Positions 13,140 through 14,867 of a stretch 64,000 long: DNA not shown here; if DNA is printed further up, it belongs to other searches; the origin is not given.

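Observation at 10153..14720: Hybrid histidine kinase (with HPt) translationally coupled to a Ser/Thr kinase carrying a C-terminal receiver domain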

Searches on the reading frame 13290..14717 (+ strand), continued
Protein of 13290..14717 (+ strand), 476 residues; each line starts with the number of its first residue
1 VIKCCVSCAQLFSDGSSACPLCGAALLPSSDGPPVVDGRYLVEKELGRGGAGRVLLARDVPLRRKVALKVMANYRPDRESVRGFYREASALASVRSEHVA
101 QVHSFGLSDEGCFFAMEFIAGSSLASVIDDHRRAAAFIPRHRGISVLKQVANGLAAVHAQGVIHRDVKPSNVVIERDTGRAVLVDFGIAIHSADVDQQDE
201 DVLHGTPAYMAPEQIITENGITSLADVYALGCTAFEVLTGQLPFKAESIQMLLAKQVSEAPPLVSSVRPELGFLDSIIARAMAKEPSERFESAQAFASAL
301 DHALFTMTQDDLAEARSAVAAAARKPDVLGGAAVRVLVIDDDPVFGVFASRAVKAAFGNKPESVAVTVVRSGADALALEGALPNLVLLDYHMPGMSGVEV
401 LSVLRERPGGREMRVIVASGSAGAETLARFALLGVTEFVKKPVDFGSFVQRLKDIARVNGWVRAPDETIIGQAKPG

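Call 36: find_encoding_contigs(protein=P0067, flank=7000, max_places=1)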
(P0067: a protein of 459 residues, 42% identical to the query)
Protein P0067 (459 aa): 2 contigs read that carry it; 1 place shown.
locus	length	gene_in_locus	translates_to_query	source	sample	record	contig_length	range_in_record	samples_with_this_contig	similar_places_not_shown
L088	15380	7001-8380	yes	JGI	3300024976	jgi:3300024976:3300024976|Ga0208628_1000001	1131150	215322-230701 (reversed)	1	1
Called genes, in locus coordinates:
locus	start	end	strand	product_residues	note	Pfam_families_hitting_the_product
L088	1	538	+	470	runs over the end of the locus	PF03781:FGE-sulfatase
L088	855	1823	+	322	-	PF00005:ABC_tran, PF13304:AAA_21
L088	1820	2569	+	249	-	PF01061:ABC2_membrane (faint), PF12679:ABC2_membrane_2, PF12730:ABC2_membrane_4 (weak), PF13346:ABC2_membrane_5 (weak), PF12698:ABC2_membrane_3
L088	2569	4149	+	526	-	PF23357:DUF7088, PF09822:ABC_transp_aux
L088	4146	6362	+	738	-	PF14238:DUF4340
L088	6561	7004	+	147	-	PF01627:Hpt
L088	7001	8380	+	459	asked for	PF00069:Pkinase, PF01636:APH (faint), PF03109:ABC1 (faint), PF07714:PK_Tyr_Ser-Thr, PF17667:Pkinase_fungal, PF00072:Response_reg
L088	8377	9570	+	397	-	PF02518:HATPase_c, PF00072:Response_reg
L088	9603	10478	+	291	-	PF01145:Band_7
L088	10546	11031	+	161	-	-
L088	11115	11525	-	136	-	PF00076:RRM_1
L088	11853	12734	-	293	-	-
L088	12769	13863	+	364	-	PF13528:Glyco_trans_1_3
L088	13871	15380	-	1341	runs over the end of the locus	PF08487:VIT (faint), PF13768:VWA_3, PF14559:TPR_19 (faint)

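Call 37: find_encoding_contigs(protein=P0017, flank=7000, max_places=1)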
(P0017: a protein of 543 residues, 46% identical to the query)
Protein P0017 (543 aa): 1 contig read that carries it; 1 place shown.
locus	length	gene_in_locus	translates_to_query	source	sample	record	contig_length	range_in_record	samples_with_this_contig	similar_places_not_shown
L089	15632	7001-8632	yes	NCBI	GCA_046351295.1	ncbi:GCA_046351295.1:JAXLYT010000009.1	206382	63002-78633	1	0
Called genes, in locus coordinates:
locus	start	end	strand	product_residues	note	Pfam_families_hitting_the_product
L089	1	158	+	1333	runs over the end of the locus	PF00069:Pkinase, PF07714:PK_Tyr_Ser-Thr, PF03109:ABC1 (weak), PF01636:APH (weak), PF13191:AAA_16 (weak)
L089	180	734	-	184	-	PF00578:AhpC-TSA, PF08534:Redoxin, PF13098:Thioredoxin_2, PF00085:Thioredoxin, PF13905:Thioredoxin_8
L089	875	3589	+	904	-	PF02985:HEAT (faint), PF03130:HEAT_PBS (faint), PF13646:HEAT_2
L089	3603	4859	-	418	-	-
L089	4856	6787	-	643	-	PF07715:Plug (weak), PF00593:TonB_dep_Rec_b-barrel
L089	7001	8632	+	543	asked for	PF00069:Pkinase, PF07714:PK_Tyr_Ser-Thr, PF01636:APH (faint), PF00072:Response_reg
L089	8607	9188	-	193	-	PF00132:Hexapep (weak)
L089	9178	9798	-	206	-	PF00132:Hexapep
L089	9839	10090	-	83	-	-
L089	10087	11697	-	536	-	PF00501:AMP-binding, PF13193:AMP-binding_C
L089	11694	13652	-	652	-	PF13522:GATase_6, PF13537:GATase_7, PF00733:Asn_synthase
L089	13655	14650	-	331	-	PF02540:NAD_synthase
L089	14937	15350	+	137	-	-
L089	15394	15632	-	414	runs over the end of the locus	PF03150:CCP_MauG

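Call 50: search_protein_families(library=pfam, proteins=[L007:3808-6333:+, L007:3730-5565:-, L007:6236-8305:+, L007:8363-9580:-, L007:9605-10636:-, L016:4649-6376:+, L016:6719-8926:+, L037:5147-6976:+, L037:6977-8905:+, L037:9966-11363:-], max_evalue=0.001)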
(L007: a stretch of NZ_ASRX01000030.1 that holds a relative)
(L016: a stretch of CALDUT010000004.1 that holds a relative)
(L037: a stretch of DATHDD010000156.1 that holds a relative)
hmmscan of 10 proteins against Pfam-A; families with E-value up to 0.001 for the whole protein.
L007:3808-6333:+ (841 aa): 1 family
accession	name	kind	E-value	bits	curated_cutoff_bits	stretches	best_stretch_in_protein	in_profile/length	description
PF00202.27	Aminotran_3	-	8.2e-104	347.9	30.5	1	434-831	10-400/403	Aminotransferase class-III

L007:3730-5565:- (611 aa): 1 family
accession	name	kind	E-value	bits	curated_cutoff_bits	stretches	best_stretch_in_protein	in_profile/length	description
PF04235.18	DUF418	-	2.2e-42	145.2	23.6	1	441-605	2-162/163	Protein of unknown function (DUF418)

L007:6236-8305:+ (689 aa): 5 families
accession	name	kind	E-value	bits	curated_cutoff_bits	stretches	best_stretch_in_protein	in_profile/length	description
PF00069.31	Pkinase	-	1.7e-41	142.8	31.7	1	269-503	1-211/263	Protein kinase domain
PF07714.23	PK_Tyr_Ser-Thr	-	2.2e-26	93.1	23.1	1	272-535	4-248/258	Protein tyrosine and serine/threonine kinase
PF00072.30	Response_reg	-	1.6e-20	73.8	30.2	1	562-674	1-109/111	Response regulator receiver domain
PF17667.7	Pkinase_fungal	-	0.00016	21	24.1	1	397-456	298-364/387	Fungal protein kinase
PF03109.22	ABC1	-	0.00069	19.3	22.9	0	360-440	145-222/244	ABC1 atypical kinase-like domain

L007:8363-9580:- (405 aa): 0 families

L007:9605-10636:- (343 aa): 2 families
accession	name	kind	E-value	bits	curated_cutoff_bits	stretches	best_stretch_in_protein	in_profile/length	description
PF00941.27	FAD_binding_5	-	7e-42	143.6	27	1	10-226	3-169/170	FAD binding domain in molybdopterin dehydrogenase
PF03450.22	CO_deh_flav_C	-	1.9e-07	31.5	25.5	1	233-338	2-101/102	CO dehydrogenase flavoprotein C-terminal domain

L016:4649-6376:+ (575 aa): 3 families
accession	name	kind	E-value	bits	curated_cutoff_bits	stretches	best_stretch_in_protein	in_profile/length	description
PF02773.21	S-AdoMet_synt_C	-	4.5e-66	221.4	25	1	425-563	2-138/138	S-adenosylmethionine synthetase, C-terminal domain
PF02772.21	S-AdoMet_synt_M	-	3.3e-39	134.1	29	1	277-421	3-119/120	S-adenosylmethionine synthetase, central domain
PF00438.25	S-AdoMet_synt_N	-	6.1e-36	123.4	33.1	1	161-266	2-98/99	S-adenosylmethionine synthetase, N-terminal domain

L016:6719-8926:+ (735 aa): 8 families
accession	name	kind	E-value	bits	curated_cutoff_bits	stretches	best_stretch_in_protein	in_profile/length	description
PF00069.31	Pkinase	-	1.2e-47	163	31.7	1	100-352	1-252/263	Protein kinase domain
PF07714.23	PK_Tyr_Ser-Thr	-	2.7e-29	102.7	23.1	1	102-352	3-249/258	Protein tyrosine and serine/threonine kinase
PF13487.12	HD_5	-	1.1e-22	81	27.2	1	584-717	41-169/170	HD domain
PF00072.30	Response_reg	-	8e-17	61.9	30.2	1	390-501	1-110/111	Response regulator receiver domain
PF01636.29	APH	-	1.7e-06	28.4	23.2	0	221-251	167-198/239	Phosphotransferase enzyme family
PF01966.28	HD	-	3.9e-06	27.6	22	1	581-681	23-110/116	HD domain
PF03109.22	ABC1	-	5.7e-06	26.1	22.9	1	173-253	138-217/244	ABC1 atypical kinase-like domain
PF06293.20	Kdo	-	0.00075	19.4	21.3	0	144-251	57-170/207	Lipopolysaccharide kinase (Kdo/WaaP) family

L037:5147-6976:+ (609 aa): 3 families
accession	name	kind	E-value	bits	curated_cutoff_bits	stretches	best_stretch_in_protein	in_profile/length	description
PF02518.31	HATPase_c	-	5.6e-29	101.3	26.4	1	494-600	3-110/111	Histidine kinase-, DNA gyrase B-, and HSP90-like ATPase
PF19443.4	DAHL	-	1.8e-22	80.6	38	1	60-281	1-221/221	DAHL domain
PF00512.31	HisKA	-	2e-06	28.2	26.9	1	343-384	2-49/66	His Kinase A (phospho-acceptor) domain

L037:6977-8905:+ (642 aa): 7 families
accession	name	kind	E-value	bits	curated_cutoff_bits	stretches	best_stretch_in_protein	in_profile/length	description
PF00069.31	Pkinase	-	2.8e-57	194.6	31.7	1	15-263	1-253/263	Protein kinase domain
PF07714.23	PK_Tyr_Ser-Thr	-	3.3e-37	128.6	23.1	1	17-254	3-245/258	Protein tyrosine and serine/threonine kinase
PF00072.30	Response_reg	-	1.4e-27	96.5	30.2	2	343-451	2-110/111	Response regulator receiver domain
PF03109.22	ABC1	-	2e-05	24.3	22.9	1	60-167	117-218/244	ABC1 atypical kinase-like domain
PF01636.29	APH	-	0.00048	20.4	23.2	0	135-155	168-188/239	Phosphotransferase enzyme family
PF21194.3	TadZ-like_ARD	-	0.00075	20.3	27.4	0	349-393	16-60/108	TadZ-like, receiver domain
PF17667.7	Pkinase_fungal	-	0.00079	18.7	24.1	0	134-197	305-371/387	Fungal protein kinase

L037:9966-11363:- (465 aa): 4 families
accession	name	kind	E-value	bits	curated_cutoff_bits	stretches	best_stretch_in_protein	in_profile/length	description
PF00270.35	DEAD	-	2.9e-50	170.7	26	1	26-199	1-166/167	DEAD/DEAH box helicase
PF00271.37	Helicase_C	-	1.7e-28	99.5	23.5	1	235-343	2-110/110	Helicase conserved C-terminal domain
PF04851.21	ResIII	-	8.9e-07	29.4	22.5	1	27-194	6-163/164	Type III restriction enzyme, res subunit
PF13245.12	AAA_19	-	0.00022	21.9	25.1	0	45-181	17-115/134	AAA domain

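Call 52: search_solved_structures(query=window:13290-14717:+, max_evalue=0.00001)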
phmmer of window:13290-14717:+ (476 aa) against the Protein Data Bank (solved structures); distinct sequences matched with E-value up to 0.00001: 2104 (the best 60 are shown).
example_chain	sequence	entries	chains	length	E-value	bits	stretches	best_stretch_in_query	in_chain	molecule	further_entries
2h34_A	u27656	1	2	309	6.8e-42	147.5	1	38-311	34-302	Serine/threonine-protein kinase pknE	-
7naa_A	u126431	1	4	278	4.7e-41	144.7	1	40-304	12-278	Non-specific serine/threonine protein kinase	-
9ruj_A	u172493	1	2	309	1.4e-38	136.6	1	36-296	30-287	Serine/threonine-protein kinase StkP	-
9ruk_A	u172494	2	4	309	2.4e-37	132.5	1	36-296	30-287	Serine/threonine-protein kinase StkP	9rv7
9ru3_A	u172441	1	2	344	3.2e-37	132.1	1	36-297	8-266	Serine/threonine-protein kinase StkP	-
9tmq_A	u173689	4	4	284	1.4e-34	123.3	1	36-300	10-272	Serine/threonine-protein kinase PknA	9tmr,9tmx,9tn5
4ow8_A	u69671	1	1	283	1.5e-34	123.3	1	36-300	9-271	Serine/threonine-protein kinase PknA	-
6b2q_A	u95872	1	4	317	1.6e-34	123.2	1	35-300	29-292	Serine/threonine-protein kinase PknA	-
4x3f_A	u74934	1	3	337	2.5e-34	122.6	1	36-300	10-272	Serine/threonine-protein kinase PknA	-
5u94_A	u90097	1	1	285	3.7e-33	118.7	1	32-296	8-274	Serine/threonine-protein kinase PknB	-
3orm_A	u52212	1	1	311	5.9e-33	118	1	34-297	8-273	Serine/threonine protein kinase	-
1o6y_A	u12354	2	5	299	6.2e-33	117.9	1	33-296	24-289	SERINE/THREONINE-PROTEIN KINASE PKNB | Probable serine/threonine-protein kinase pknB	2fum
6b2p_A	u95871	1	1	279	6.4e-33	117.9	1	35-296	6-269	Serine/threonine-protein kinase PknB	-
1mru_A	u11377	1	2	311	7.5e-33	117.7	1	34-297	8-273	Probable serine/threonine-protein kinase pknB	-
3f69_A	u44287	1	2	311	4.3e-32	115.2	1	34-297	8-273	Serine/threonine-protein kinase pknB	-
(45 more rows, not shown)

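Call 55: predict_structure(alignment_id=A2)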
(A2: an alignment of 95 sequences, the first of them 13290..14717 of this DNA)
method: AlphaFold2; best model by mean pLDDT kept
length: 476 residues; sequences in the alignment: 95
mean_pLDDT: 92.4   pTM: 0.91
mean pLDDT of the five models: 92.4, 92.0, 91.6, 90.2, 89.8
residues with pLDDT >= 90: 392; 70-90: 59; 50-70: 18; < 50: 7
segments of 3 or more residues with pLDDT < 50: 472-476
pLDDT, mean of each block of 10 residues (from residue 1): 93 92 94 93 94 96 97 83 93 97 95 96 97 94 97 98 97 97 94 84 92 93 98 98 98 98 98 98 98 99 94 83 64 92 97 89 89 90 95 92 93 95 89 94 96 94 67 46
secondary structure, 60 per line:
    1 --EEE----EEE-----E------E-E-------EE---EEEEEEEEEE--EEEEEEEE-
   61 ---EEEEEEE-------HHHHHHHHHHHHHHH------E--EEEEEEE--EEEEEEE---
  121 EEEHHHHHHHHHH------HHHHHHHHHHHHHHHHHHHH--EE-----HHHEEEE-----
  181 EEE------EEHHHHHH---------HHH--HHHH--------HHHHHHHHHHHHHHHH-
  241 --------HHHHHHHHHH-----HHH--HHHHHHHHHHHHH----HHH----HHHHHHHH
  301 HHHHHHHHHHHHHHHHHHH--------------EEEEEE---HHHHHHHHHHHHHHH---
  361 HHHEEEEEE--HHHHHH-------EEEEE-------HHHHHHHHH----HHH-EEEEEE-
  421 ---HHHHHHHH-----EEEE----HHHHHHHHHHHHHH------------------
elements in order: E3-5 E10-12 E40-49 E52-59 E64-70 H78-92 E102-108 E111-117 E121-123 H124-133 H140-159 E172-175 E181-183 H192-197 H212-215 H224-239 H249-258 H269-281 H293-319 E334-339 H343-357 E364-369 H372-377 E385-389 H397-405 E414-419 H424-431 E437-440 H445-458

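Call 59: fold_search(model_id=the predicted structure, library=pdb)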
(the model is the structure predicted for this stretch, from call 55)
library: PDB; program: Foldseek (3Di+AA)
matches with E <= 10: 2000; with E <= 0.001: 1999
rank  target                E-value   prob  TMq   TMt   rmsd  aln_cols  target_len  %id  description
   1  6i2p_A                6.5e-22  1.00  0.48  0.81   3.9       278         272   31  Crystal structure of the Mycobacterium tuberculosis PknB kinase domain (L33E mutant) in complex with its substrate Gar (released 2019-05-22)
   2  6i2p_B                1.1e-20  1.00  0.47  0.81   4.1       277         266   30  Crystal structure of the Mycobacterium tuberculosis PknB kinase domain (L33E mutant) in complex with its substrate Gar (released 2019-05-22)
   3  1o6y                  1.3e-20  1.00  0.49  0.86   3.1       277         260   31  Catalytic domain of PknB kinase from Mycobacterium tuberculosis (released 2003-01-30)
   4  6b2q_C                4.6e-20  1.00  0.49  0.86   2.7       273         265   30  Dual Inhibition of the Essential Protein Kinases A and B in Mycobacterium tuberculosis (released 2018-02-14)
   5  6b2q_B                6.0e-20  1.00  0.49  0.85   2.8       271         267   31  Dual Inhibition of the Essential Protein Kinases A and B in Mycobacterium tuberculosis (released 2018-02-14)
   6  9ymt                  1.5e-19  1.00  0.49  0.84   3.1       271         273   26  Staphylococcus aureus serine/threonine kinase Stk1 with inhibitor GW779439X (released 2026-03-11)
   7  2fum_B                2.3e-19  1.00  0.49  0.86   3.3       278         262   30  Catalytic domain of protein kinase PknB from Mycobacterium tuberculosis in complex with mitoxantrone (released 2006-08-01)
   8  4x3f_C                2.5e-19  1.00  0.49  0.83   2.9       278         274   32  Crystal structure of the intracellular domain of the M. tuberculosis Ser/Thr kinase PknA (released 2015-01-21)
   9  7naa_B                4.0e-19  1.00  0.45  0.86   3.2       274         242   31  Crystal structure of Mycobacterium tuberculosis H37Rv PknF kinase domain (released 2021-08-04)
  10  3oro                  4.2e-19  1.00  0.47  0.80   3.7       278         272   30  Mycobacterium tuberculosis PknB kinase domain L33D mutant (crystal form 4) (released 2010-12-15)
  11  6b2q_A                4.9e-19  1.00  0.49  0.87   2.7       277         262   30  Dual Inhibition of the Essential Protein Kinases A and B in Mycobacterium tuberculosis (released 2018-02-14)
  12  4eqm_D                6.9e-19  1.00  0.49  0.85   2.4       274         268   25  Structural analysis of Staphylococcus aureus serine/threonine kinase PknB (released 2012-06-27)
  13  3ori_A                1.2e-18  1.00  0.47  0.80   3.6       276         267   31  Mycobacterium tuberculosis PknB kinase domain L33D mutant (crystal form 1) (released 2010-12-15)
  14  6b2q_D                1.7e-18  1.00  0.48  0.84   2.8       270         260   31  Dual Inhibition of the Essential Protein Kinases A and B in Mycobacterium tuberculosis (released 2018-02-14)
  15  7naa_A                1.9e-18  1.00  0.45  0.84   2.9       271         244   32  Crystal structure of Mycobacterium tuberculosis H37Rv PknF kinase domain (released 2021-08-04)
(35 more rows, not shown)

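Call 62: find_encoding_contigs(protein=P0059, flank=7000, max_places=1)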
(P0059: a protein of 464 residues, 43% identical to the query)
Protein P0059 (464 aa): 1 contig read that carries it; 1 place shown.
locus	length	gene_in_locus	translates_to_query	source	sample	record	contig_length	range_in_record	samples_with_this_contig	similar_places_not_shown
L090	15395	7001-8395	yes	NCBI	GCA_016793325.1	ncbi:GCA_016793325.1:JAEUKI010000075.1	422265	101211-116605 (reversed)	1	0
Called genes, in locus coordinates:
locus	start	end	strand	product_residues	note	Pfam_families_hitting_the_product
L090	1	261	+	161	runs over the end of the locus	PF10722:YbjN (weak), PF22551:TY-Chap1 (weak)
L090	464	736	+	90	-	PF01165:Ribosomal_S21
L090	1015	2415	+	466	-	PF00498:FHA, PF16697:Yop-YscD_cpl, PF00158:Sigma54_activat, PF14532:Sigma54_activ_2, PF00004:AAA (weak), PF25601:AAA_lid_14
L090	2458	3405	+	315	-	PF03747:ADP_ribosyl_GH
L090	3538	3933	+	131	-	-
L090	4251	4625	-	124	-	PF09345:SiaC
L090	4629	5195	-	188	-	PF19788:DUF6272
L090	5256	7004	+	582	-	PF00512:HisKA, PF02518:HATPase_c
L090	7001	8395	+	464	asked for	PF00069:Pkinase, PF07714:PK_Tyr_Ser-Thr, PF03109:ABC1 (weak), PF00072:Response_reg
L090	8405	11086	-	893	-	PF01979:Amidohydro_1, PF07969:Amidohydro_3, PF02412:TSP_3 (faint)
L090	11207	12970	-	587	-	-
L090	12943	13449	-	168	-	PF10698:DUF2505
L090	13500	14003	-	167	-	PF10698:DUF2505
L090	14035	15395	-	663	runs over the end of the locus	-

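Call 63: find_encoding_contigs(protein=P0072, flank=7000, max_places=1)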
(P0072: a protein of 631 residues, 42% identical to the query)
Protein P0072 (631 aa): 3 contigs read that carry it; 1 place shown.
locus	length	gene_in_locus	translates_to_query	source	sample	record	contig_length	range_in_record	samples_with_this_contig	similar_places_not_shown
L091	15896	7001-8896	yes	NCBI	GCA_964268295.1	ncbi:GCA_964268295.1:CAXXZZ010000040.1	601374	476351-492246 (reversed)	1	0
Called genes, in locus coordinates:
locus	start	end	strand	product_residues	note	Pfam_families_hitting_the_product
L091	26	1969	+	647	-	PF02922:CBM_48 (weak), PF00128:Alpha-amylase, PF02806:Alpha-amylase_C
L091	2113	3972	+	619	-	PF00069:Pkinase, PF07714:PK_Tyr_Ser-Thr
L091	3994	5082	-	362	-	PF00266:Aminotran_5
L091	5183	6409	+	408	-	PF13393:tRNA-synt_His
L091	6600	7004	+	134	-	PF01627:Hpt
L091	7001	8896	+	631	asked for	PF00069:Pkinase, PF07714:PK_Tyr_Ser-Thr, PF00072:Response_reg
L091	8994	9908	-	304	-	PF25390:WD40_RLD, PF25384:Alsin_RLD (faint), PF25390:WD40_RLD, PF13540:RCC1_2, PF00415:RCC1, PF13540:RCC1_2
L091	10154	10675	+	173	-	-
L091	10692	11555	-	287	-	-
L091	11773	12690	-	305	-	PF12784:PDDEXK_2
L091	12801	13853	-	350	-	PF12784:PDDEXK_2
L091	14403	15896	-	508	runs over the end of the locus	-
